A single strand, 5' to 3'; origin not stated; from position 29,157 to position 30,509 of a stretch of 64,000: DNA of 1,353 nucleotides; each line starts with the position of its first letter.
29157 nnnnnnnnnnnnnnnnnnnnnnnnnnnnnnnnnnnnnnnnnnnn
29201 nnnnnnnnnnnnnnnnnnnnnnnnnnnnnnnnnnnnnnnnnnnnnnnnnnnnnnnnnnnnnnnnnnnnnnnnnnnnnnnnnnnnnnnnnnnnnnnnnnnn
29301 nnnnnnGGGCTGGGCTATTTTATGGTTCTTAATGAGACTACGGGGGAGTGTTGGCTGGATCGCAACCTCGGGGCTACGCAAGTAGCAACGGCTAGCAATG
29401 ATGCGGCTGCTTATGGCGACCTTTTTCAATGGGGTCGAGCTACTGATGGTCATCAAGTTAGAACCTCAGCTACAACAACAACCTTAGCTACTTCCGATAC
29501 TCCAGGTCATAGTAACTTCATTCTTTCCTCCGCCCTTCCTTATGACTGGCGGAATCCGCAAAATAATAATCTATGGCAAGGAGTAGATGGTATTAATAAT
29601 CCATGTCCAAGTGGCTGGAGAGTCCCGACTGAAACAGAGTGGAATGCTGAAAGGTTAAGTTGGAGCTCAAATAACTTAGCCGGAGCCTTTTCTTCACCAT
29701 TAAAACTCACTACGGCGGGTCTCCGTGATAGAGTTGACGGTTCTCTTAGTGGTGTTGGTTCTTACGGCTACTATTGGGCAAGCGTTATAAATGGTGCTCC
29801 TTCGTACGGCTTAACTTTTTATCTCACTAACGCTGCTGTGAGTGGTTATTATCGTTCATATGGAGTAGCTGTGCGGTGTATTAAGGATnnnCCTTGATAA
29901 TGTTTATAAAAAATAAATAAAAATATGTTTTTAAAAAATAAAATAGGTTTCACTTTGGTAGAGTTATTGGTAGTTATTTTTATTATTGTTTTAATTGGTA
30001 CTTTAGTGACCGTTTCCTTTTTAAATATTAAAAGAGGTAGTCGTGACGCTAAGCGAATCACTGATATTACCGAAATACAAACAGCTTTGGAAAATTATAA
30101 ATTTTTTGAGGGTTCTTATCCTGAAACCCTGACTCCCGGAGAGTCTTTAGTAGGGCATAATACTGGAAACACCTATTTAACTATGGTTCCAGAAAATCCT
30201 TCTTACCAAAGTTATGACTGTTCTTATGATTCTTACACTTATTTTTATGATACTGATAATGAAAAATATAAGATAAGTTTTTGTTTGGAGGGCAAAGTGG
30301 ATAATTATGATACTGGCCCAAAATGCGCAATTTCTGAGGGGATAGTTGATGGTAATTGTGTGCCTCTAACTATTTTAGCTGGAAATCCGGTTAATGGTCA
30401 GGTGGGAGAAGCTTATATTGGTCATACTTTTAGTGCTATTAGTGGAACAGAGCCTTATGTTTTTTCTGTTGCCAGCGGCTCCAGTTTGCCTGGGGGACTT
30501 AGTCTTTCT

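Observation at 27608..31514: Three pilin-like proteins end in FISUMP (Fibrobacter succinogenes major paralogous) domains encoded by GC-shifted DNA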

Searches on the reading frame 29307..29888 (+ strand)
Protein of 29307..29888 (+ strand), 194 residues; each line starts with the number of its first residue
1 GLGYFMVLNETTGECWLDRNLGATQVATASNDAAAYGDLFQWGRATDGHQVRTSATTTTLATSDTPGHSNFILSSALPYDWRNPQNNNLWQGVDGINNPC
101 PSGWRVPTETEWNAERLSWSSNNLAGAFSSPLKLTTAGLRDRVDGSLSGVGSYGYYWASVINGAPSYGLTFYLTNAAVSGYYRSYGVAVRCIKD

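Call 30: find_homologous_proteins(query=window:29307-29888:+, max_evalue=0.001)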
Query window:29307-29888:+ (194 aa): 1652 proteins with E <= 0.001 among 1847 candidates; the best 120 are listed.
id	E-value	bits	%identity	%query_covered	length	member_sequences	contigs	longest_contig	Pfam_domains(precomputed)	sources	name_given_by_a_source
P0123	1.8e-103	363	60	97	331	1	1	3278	PF09603.16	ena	-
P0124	1.7e-79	284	70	94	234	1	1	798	PF09603.16,PF26707.1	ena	-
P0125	4.0e-78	280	68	96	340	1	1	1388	PF09603.16,PF07963.18,PF08334.17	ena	-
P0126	4.6e-78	280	68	93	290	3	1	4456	PF09603.16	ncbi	-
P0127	1.1e-77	278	66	97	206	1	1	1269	PF09603.16,PF26707.1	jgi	jgi:uncharacterized protein (TIGR02145 family)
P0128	1.9e-77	278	67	97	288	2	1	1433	PF09603.16,PF26696.1,PF26707.1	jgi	-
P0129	2.0e-77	278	65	99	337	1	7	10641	PF09603.16,PF26707.1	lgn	-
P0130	2.5e-77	277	69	94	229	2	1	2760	PF09603.16,PF26707.1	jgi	jgi:uncharacterized protein (TIGR02145 family)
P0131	3.2e-77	277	68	97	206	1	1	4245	PF09603.16,PF26707.1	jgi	-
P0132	4.6e-77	276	65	97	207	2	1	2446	PF09603.16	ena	-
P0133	6.6e-77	276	67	97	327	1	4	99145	PF09603.16,PF26696.1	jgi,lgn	-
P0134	8.9e-77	276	66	98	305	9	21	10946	PF26696.1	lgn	-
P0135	1.2e-76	275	65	97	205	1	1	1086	PF09603.16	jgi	jgi:uncharacterized protein (TIGR02145 family)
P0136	1.4e-76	275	65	97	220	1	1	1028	PF09603.16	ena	-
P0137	1.8e-76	275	64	97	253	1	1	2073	PF09603.16,PF26707.1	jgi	jgi:uncharacterized protein (TIGR02145 family)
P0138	4.4e-76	273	65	98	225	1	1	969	-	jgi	jgi:uncharacterized protein (TIGR02145 family)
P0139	4.8e-76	273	66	97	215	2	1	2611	PF09603.16,PF26707.1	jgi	jgi:uncharacterized protein (TIGR02145 family)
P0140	6.4e-76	273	59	96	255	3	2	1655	PF09603.16,PF26707.1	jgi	jgi:uncharacterized protein (TIGR02145 family)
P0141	7.3e-76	273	66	97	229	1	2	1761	PF09603.16,PF26707.1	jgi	jgi:uncharacterized protein (TIGR02145 family)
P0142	7.8e-76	272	63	98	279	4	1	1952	PF09603.16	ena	-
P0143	8.8e-76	272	69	92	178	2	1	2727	PF09603.16,PF26707.1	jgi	jgi:hypothetical protein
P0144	9.5e-76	272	64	99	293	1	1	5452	PF09603.16,PF26707.1,PF16656.12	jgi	-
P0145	1.2e-75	272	65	97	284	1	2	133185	PF09603.16,PF26696.1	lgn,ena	-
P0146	1.2e-75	272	64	98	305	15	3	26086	PF26696.1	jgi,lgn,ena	-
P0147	1.3e-75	272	66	94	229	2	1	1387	PF09603.16,PF26707.1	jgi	jgi:uncharacterized protein (TIGR02145 family)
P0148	1.5e-75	272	65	99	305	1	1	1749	PF09603.16,PF26696.1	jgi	jgi:uncharacterized protein (TIGR02145 family)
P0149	1.9e-75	271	64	97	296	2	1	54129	PF09603.16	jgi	-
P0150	3.1e-75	270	66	97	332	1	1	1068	PF09603.16,PF26707.1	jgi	jgi:uncharacterized protein (TIGR02145 family)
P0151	3.5e-75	270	63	95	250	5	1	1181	PF09603.16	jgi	-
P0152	3.9e-75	270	65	97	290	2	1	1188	PF09603.16,PF26707.1,PF00041.28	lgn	-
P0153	4.4e-75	270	64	97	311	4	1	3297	PF09603.16,PF26707.1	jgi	jgi:uncharacterized protein (TIGR02145 family)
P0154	5.0e-75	270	63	94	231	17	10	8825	PF09603.16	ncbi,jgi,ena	jgi:hypothetical protein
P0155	5.5e-75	270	64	97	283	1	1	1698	PF09603.16,PF26696.1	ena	-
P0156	8.3e-75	269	66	96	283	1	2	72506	PF09603.16,PF26696.1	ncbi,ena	-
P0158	1.6e-74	268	66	97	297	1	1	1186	PF09603.16,PF26707.1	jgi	jgi:uncharacterized protein (TIGR02145 family)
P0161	3.0e-74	267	66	97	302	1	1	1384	PF09603.16,PF26696.1,PF26707.1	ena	-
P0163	6.2e-74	266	63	98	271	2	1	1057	PF09603.16,PF26696.1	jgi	jgi:uncharacterized protein (TIGR02145 family)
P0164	6.4e-74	266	64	97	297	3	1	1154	PF09603.16,PF26707.1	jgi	jgi:uncharacterized protein (TIGR02145 family)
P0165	8.6e-74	266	63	97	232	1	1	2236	PF09603.16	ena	-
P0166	1.3e-73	265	65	98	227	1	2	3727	PF09603.16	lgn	-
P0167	1.5e-73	265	68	92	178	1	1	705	PF09603.16,PF26707.1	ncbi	-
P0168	1.6e-73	265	63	94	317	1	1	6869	PF09603.16,PF18998.7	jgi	-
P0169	1.7e-73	265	63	98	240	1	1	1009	PF09603.16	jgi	-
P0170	2.1e-73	264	66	92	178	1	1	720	PF09603.16,PF26707.1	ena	-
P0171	2.3e-73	264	64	97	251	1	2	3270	PF09603.16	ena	-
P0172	2.5e-73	264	61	99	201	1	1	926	PF09603.16,PF26707.1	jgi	jgi:uncharacterized protein (TIGR02145 family)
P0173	2.7e-73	264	63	98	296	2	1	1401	PF09603.16,PF26707.1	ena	-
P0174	3.5e-73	264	64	93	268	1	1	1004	PF09603.16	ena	-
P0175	3.8e-73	264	63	96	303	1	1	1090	PF09603.16,PF26707.1,PF00041.28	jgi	jgi:uncharacterized protein (TIGR02145 family)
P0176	3.9e-73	264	63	100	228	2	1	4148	PF09603.16,PF26707.1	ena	-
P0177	4.7e-73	263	67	92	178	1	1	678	PF09603.16,PF26707.1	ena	-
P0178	5.8e-73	263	65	92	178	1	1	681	PF09603.16,PF26707.1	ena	-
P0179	6.3e-73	263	65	92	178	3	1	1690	PF09603.16,PF26707.1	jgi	jgi:hypothetical protein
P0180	6.6e-73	263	63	97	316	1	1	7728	PF09603.16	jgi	-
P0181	7.8e-73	263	62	99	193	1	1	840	PF09603.16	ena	-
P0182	8.0e-73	263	63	97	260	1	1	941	PF09603.16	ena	-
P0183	8.5e-73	263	63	98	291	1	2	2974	PF09603.16,PF26696.1,PF26707.1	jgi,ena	jgi:uncharacterized protein (TIGR02145 family)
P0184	1.4e-72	262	61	100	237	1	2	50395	PF09603.16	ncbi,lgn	-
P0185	1.6e-72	262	64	94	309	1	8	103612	PF09603.16,PF26696.1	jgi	jgi:uncharacterized protein (TIGR02145 family)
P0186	2.2e-72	261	66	93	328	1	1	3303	PF09603.16,PF26696.1,PF26707.1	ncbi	-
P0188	2.6e-72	261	64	97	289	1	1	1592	PF09603.16,PF26696.1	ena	-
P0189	2.6e-72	261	66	92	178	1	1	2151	PF09603.16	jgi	jgi:uncharacterized protein (TIGR02145 family)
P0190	2.7e-72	261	62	97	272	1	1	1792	PF09603.16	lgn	-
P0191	3.1e-72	261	62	97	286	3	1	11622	PF26696.1,PF26707.1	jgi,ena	jgi:uncharacterized protein (TIGR02145 family)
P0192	4.0e-72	260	62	98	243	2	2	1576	PF09603.16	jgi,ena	-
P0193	4.1e-72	260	63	97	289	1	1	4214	PF09603.16,PF26696.1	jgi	-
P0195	5.1e-72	260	63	97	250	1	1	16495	PF09603.16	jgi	jgi:uncharacterized protein (TIGR02145 family)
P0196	5.2e-72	260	64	97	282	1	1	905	PF02412.24,PF09603.16,PF26707.1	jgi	jgi:uncharacterized protein (TIGR02145 family)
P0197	5.8e-72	260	64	97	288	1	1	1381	PF09603.16,PF26696.1,PF26707.1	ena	-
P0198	5.8e-72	260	65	93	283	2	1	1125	PF09603.16,PF26707.1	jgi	jgi:uncharacterized protein (TIGR02145 family)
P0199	6.1e-72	260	63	97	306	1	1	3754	PF09603.16,PF00041.28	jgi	jgi:uncharacterized protein (TIGR02145 family)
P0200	7.5e-72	259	62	97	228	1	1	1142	PF09603.16,PF26707.1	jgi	jgi:uncharacterized protein (TIGR02145 family)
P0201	9.1e-72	259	65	94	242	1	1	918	PF09603.16,PF26707.1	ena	-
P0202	9.5e-72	259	63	95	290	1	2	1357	PF09603.16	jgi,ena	-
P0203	9.5e-72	259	63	97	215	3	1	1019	PF09603.16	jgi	jgi:uncharacterized protein (TIGR02145 family)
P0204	9.6e-72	259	63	97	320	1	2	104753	PF09603.16,PF26696.1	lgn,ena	-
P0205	1.3e-71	259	63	97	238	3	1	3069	PF09603.16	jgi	-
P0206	1.4e-71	259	63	97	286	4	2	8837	PF09603.16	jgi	jgi:uncharacterized protein (TIGR02145 family)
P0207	1.7e-71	258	62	97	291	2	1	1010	PF09603.16,PF26696.1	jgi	jgi:uncharacterized protein (TIGR02145 family)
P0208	2.0e-71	258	62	99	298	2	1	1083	PF26707.1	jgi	jgi:uncharacterized protein (TIGR02145 family)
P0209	2.7e-71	258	62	94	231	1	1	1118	PF09603.16,PF26707.1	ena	-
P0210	2.9e-71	258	62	97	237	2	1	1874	-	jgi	jgi:uncharacterized protein (TIGR02145 family)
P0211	3.1e-71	257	59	100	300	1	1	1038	PF09603.16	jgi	jgi:uncharacterized protein (TIGR02145 family)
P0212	3.1e-71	257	64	96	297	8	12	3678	PF02412.24,PF09603.16,PF26707.1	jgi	jgi:uncharacterized protein (TIGR02145 family)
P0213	3.4e-71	257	60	99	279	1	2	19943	PF09603.16,PF26696.1,PF26707.1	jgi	jgi:uncharacterized protein (TIGR02145 family)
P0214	3.6e-71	257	62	97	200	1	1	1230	PF09603.16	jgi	jgi:uncharacterized protein (TIGR02145 family)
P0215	3.7e-71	257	61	97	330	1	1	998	-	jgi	jgi:uncharacterized protein (TIGR02145 family)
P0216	4.0e-71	257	62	97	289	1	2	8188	PF09603.16,PF26696.1,PF26707.1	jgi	jgi:uncharacterized protein (TIGR02145 family)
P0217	4.1e-71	257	62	97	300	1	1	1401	PF09603.16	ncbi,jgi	jgi:uncharacterized protein (TIGR02145 family)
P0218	5.0e-71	257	63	97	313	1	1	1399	PF09603.16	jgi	jgi:uncharacterized protein (TIGR02145 family)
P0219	5.2e-71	257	62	98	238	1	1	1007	PF09603.16,PF26696.1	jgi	-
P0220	5.7e-71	257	64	93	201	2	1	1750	PF09603.16,PF26707.1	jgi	jgi:uncharacterized protein (TIGR02145 family)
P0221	5.9e-71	256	64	95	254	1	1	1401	PF09603.16,PF07963.18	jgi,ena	-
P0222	6.0e-71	256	62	97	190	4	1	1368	PF09603.16,PF26707.1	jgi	jgi:uncharacterized protein (TIGR02145 family)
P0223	6.3e-71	256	63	97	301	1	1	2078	PF09603.16,PF26696.1,PF26707.1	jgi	-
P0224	8.0e-71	256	62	98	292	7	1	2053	PF09603.16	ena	-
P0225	8.9e-71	256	62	97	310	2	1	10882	PF00041.28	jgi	jgi:uncharacterized protein (TIGR02145 family)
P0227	1.3e-70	255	64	97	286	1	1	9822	PF09603.16,PF26696.1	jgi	-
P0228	1.3e-70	255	61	97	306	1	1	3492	PF26696.1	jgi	jgi:uncharacterized protein (TIGR02145 family)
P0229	1.3e-70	255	61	97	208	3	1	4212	PF09603.16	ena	-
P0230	1.6e-70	255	62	96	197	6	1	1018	PF09603.16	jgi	jgi:hypothetical protein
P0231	1.8e-70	255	64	93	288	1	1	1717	PF09603.16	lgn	-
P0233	2.7e-70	254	64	95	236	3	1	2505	PF09603.16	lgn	-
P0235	3.0e-70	254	63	94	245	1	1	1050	PF09603.16,PF26707.1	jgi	-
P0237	3.4e-70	254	65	97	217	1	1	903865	PF09603.16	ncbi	ncbi:succinogenes major domain (Fib_succ_major), partial [Cyclobacterium xiamenense]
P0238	3.6e-70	254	62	94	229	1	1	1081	PF09603.16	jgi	jgi:hypothetical protein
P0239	3.8e-70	254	64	94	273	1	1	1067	PF09603.16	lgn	-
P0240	4.1e-70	254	62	97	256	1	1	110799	PF09603.16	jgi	jgi:uncharacterized protein (TIGR02145 family)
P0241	4.1e-70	254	62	97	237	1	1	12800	PF26696.1,PF26707.1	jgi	jgi:uncharacterized protein (TIGR02145 family)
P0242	4.5e-70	254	60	97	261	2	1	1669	PF09603.16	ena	-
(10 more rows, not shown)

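Call 32: search_solved_structures(query=window:29307-29888:+, max_evalue=1)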
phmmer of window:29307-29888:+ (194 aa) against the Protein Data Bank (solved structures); distinct sequences matched with E-value up to 1: 0.

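Call 63: predict_structure(alignment_id=A7)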
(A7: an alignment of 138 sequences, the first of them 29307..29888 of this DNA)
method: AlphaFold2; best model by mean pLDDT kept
length: 194 residues; sequences in the alignment: 138
mean_pLDDT: 86.6   pTM: 0.85
mean pLDDT of the five models: 86.6, 66.0, 62.4, 60.4, 58.6
residues with pLDDT >= 90: 120; 70-90: 46; 50-70: 26; < 50: 2
segments of 3 or more residues with pLDDT < 50: none
pLDDT, mean of each block of 10 residues (from residue 1): 77 95 93 94 83 85 67 68 62 75 93 97 97 96 93 95 87 97 91 92
secondary structure, 60 per line:
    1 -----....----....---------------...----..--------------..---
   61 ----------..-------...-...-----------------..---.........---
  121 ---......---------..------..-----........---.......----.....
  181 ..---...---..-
elements in order: E6-9 E14-17 H109-117 H124-129 E154-161 E165-171 E176-182 E186-188

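Call 67: fold_search(model_id=the predicted structure, library=pdb)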
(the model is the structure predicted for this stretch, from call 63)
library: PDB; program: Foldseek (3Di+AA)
matches with E <= 10: 132; with E <= 0.001: 0
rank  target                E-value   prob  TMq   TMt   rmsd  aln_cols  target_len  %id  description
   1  8q4e_A                7.0e-03  0.99  0.29  0.41   3.0        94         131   21  Structure of Legionella pneumophila Lcl C-terminal domain (released 2023-12-27)
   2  4eps                  9.7e-02  0.28  0.22  0.10   9.7       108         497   15  Crystal structure of a fimbrial protein (BACOVA_04982) from Bacteroides ovatus ATCC 8483 at 1.85 A resolution (released 2012-06-13)
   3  3gpr_B                5.0e-01  0.35  0.17  0.25   6.0        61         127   10  Crystal structure of rhodocetin (released 2009-12-15)
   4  8bn6                  5.0e-01  0.02  0.08  0.08  13.5        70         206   11  Pseudomonas aeruginosa DNA gyrase B 24kDa ATPase subdomain complexed with EBL3021 (released 2023-03-29)
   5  4hy1_A                1.4e+00  0.02  0.10  0.06  13.0        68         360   15  Pyrrolopyrimidine inhibitors of dna gyrase b and topoisomerase iv, part i: structure guided discovery and optimization (released 2013-02-13)
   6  3g7e                  1.4e+00  0.01  0.10  0.10  11.2        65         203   15  Crystal structure of E. coli Gyrase B co-complexed with PROP-2-YN-1-YL {[5-(4-PIPERIDIN-1-YL-2-PYRIDIN-3-YL-1,3-THIAZOL- (released 2010-02-09)
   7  4hym_A                1.6e+00  0.02  0.10  0.06  13.0        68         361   15  Pyrrolopyrimidine inhibitors of dna gyrase b and topoisomerase iv, part i: structure guided discovery and optimization (released 2013-02-13)
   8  8oks_A                2.0e+00  0.14  0.17  0.29   2.7        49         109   12  Crystal structure of Bdellovibrio bacteriovorus Bd2740 C-terminal domain (released 2023-10-25)
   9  7qaj_B                2.0e+00  0.02  0.19  0.27  15.4       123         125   10  ZK002 with Anti-angiogenic and Anti-inflamamtory Properties (released 2023-06-14)
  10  7ptf_B                2.0e+00  0.01  0.11  0.10  12.3        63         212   13  Pseudomonas aeruginosa DNA gyrase B 24kDa ATPase subdomain complexed with novobiocin (released 2022-10-05)
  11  1aj6                  2.0e+00  0.01  0.09  0.09  11.2        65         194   12  NOVOBIOCIN-RESISTANT MUTANT (R136H) OF THE N-TERMINAL 24 KDA FRAGMENT OF DNA GYRASE B COMPLEXED WITH NOVOBIOCIN AT 2.3 A (released 1998-05-20)
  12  1sb2_B                2.1e+00  0.11  0.13  0.20   2.2        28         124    7  High resolution Structure determination of rhodocetin (released 2005-02-01)
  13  5d7d_A                2.1e+00  0.01  0.10  0.10   7.4        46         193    9  Crystal structure of the ATP binding domain of S. aureus GyrB complexed with a ligand (released 2015-11-11)
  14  1ukm_B                2.4e+00  0.11  0.28  0.41   6.2       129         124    9  Crystal structure of EMS16, an Antagonist of collagen receptor integrin alpha2beta1 (GPIa/IIa) (released 2003-11-04)
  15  1v4l_B                2.4e+00  0.07  0.15  0.22   5.5        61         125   11  Crystal structure of a platelet agglutination factor isolated from the venom of Taiwan habu (Trimeresurus mucrosquamat (released 2003-12-02)
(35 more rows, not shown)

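Call 76: list_cluster_members(proteins=[P0146, P0154, P0134, P0212])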
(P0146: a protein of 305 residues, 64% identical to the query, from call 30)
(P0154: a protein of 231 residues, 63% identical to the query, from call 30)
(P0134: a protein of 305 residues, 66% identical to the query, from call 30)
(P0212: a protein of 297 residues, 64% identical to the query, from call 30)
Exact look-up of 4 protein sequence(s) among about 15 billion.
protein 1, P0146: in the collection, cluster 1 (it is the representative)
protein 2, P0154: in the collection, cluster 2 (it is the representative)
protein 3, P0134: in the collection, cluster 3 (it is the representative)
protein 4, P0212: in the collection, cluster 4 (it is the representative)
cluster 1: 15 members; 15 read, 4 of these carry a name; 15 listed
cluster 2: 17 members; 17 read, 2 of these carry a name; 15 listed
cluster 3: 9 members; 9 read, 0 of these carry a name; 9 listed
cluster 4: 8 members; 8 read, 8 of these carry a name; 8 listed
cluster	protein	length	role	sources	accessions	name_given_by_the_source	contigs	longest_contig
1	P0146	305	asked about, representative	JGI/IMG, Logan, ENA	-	-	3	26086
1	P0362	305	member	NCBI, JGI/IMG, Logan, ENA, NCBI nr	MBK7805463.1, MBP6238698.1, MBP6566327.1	MAG: hypothetical protein KA270_04110 [Saprospiraceae bacterium] | hypothetical protein | hypothetical protein [Saprospiraceae bacterium]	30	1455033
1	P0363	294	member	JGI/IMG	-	hypothetical protein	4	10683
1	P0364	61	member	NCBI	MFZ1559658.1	MAG: hypothetical protein WAT37_07015, partial [Saprospiraceae bacterium]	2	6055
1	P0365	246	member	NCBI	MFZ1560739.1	MAG: hypothetical protein WAT37_12480, partial [Saprospiraceae bacterium]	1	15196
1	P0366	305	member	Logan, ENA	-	-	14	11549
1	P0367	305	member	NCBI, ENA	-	-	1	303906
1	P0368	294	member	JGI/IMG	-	-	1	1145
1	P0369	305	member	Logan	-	-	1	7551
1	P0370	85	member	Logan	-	-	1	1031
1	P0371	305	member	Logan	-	-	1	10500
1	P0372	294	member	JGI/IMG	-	-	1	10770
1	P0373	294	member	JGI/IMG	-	-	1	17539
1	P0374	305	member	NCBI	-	-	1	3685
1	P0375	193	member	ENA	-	-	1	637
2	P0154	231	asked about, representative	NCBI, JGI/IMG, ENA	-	hypothetical protein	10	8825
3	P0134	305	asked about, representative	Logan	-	-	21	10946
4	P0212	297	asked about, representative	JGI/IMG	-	uncharacterized protein (TIGR02145 family)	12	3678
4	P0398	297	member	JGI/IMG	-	uncharacterized protein (TIGR02145 family)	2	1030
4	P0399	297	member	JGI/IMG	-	uncharacterized protein (TIGR02145 family)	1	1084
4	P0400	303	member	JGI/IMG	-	uncharacterized protein (TIGR02145 family)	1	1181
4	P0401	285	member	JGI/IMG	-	uncharacterized protein (TIGR02145 family)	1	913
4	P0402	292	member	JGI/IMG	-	uncharacterized protein (TIGR02145 family)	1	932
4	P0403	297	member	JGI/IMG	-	uncharacterized protein (TIGR02145 family)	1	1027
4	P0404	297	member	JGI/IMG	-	uncharacterized protein (TIGR02145 family)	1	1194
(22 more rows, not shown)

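Call 96: search_protein_families(library=pfam, alignment_id=A7, max_evalue=0.001)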
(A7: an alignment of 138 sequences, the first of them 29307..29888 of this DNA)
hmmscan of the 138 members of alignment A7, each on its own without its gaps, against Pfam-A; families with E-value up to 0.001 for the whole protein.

A. member 1, window:29307-29888:+ (194 aa): 1 family
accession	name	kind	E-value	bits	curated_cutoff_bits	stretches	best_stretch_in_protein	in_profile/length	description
PF09603.15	Fib_succ_major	-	6.6e-09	36.7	33.9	1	15-193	7-187/187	Fibrobacter succinogenes major domain (Fib_succ_major)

B. families by the number of members that match (of 138 scanned): 12 families
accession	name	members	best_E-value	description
PF09603.15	Fib_succ_major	135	3.2e-37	Fibrobacter succinogenes major domain (Fib_succ_major)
PF07963.17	N_methyl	16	5.8e-09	Prokaryotic N-terminal methylation motif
PF07603.17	Lcl_C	8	1.4e-05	Lcl C-terminal domain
PF00041.27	fn3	5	7.9e-10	Fibronectin type III domain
PF05345.18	He_PIG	3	1.1e-22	Putative Ig domain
PF02412.23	TSP_3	2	4.3e-18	Thrombospondin type 3 repeat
PF18998.6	Flg_new_2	1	1.2e-08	Divergent InlB B-repeat domain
PF08334.16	T2SSG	1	2.5e-06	Type II secretion system (T2SS), protein G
PF24908.1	Ig_SIBA-E_2nd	1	5e-06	Integrin beta-like protein A-E, second Ig-like domain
PF16656.11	Pur_ac_phosph_N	1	1.5e-05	Purple acid Phosphatase, N-terminal domain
PF21827.1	New_glue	1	4.2e-05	New glue protein family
PF13573.12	SprB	1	0.0005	SprB repeat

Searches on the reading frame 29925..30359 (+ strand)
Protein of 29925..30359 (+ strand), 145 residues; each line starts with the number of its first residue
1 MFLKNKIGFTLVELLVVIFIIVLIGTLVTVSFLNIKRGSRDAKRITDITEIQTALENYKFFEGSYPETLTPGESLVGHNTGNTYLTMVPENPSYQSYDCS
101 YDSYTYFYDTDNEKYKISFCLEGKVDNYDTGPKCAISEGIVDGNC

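Call 66: search_protein_families(library=pfam, proteins=[window:29925-30359:+], max_evalue=5)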
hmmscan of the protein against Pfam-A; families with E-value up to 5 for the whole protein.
window:29925-30359:+ (145 aa): 2 families
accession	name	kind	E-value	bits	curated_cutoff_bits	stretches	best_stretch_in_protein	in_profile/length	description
PF07963.17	N_methyl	-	2.9e-05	23.9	21.2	1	4-28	2-26/27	Prokaryotic N-terminal methylation motif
PF08334.16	T2SSG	-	0.0013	19.2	21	1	37-99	7-76/108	Type II secretion system (T2SS), protein G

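Call 80: search_solved_structures(query=window:29925-30359:+, max_evalue=10)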
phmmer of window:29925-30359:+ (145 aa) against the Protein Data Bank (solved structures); distinct sequences matched with E-value up to 10: 26.
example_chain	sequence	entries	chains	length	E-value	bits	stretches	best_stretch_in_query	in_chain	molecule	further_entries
5wda_A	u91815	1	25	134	1.2e-05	28.6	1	9-91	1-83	General secretion pathway protein G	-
9egp_A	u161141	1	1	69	2.2e-05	27.7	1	3-66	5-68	Geopilin domain 1 protein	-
7tgg_A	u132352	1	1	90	6.6e-05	26.1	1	3-66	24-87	Geopilin domain 1 protein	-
2m7g_A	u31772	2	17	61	0.01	19.1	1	9-66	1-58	Geopilin domain 1 protein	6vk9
9lab_B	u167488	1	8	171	0.042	17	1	4-40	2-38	MSHA major pilin subunit MshA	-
8pfb_G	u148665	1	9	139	0.054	16.7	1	9-59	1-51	Type IV pilin PilE1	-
9raq_A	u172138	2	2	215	0.054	16.7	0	3-29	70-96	TRP_F43W/E39L | [(sulfaNHC)Au].TRP_F43W/E39L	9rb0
9rar_A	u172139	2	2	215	0.064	16.5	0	3-29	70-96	TRP_F43W | [(sulfaNHC)Au].TRP_F43W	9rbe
9h10_A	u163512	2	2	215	0.078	16.2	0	3-29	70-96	[(sulfaNHC)Au].TRP_18 | Tandem-repeat protein (TRP)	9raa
8tj2_C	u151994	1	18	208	0.13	15.4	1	9-60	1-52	Type IV major pilin protein PilA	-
6xxd_A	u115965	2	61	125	0.15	15.3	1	9-68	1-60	PilA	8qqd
8s6p_A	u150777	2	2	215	0.15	15.3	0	3-29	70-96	TRP_18 F116W (R0) | TRP_18 F116W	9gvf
9h3c_A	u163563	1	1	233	0.43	13.8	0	3-29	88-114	De novo designed tandem repeat protein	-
3gn9_A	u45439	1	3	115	0.48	13.6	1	39-77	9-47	Type II secretory pathway, pseudopilin EpsG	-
3fu1_A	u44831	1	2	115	0.48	13.6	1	39-80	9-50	General secretion pathway protein G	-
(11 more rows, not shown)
